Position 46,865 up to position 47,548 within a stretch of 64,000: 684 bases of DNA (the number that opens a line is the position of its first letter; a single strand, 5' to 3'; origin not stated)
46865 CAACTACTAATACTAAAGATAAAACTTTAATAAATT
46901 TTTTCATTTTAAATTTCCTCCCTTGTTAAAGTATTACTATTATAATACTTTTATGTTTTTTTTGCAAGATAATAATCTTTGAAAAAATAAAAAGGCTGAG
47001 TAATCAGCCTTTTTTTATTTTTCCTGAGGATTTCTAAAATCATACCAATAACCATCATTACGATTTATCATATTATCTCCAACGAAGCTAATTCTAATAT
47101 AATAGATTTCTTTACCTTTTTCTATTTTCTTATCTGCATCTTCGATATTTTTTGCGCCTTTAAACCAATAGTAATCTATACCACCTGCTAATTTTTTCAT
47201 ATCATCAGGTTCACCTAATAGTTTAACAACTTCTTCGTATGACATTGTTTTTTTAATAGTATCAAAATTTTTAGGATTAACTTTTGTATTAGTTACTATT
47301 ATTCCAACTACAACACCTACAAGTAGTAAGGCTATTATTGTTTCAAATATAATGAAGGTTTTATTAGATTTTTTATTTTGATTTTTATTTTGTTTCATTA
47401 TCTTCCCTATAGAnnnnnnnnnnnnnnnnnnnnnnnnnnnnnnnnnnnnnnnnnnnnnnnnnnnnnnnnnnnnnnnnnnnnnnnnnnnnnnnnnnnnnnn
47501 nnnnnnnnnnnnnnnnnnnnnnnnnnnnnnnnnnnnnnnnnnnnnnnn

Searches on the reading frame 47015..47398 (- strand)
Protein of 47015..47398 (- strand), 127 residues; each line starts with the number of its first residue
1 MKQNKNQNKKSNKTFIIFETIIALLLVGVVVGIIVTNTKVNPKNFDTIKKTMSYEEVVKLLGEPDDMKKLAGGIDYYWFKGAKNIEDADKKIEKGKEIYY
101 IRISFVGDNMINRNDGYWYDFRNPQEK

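Call 27: search_protein_families(library=pfam, proteins=[window:47015-47398:-], max_evalue=0.01)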
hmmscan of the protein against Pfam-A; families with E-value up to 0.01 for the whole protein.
window:47015-47398:- (127 aa): 1 family
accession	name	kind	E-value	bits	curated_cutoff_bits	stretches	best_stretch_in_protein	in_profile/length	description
PF12978.13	DUF3862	-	2.4e-07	31.3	25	1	37-71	84-118/159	Domain of Unknown Function with PDB structure (DUF3862)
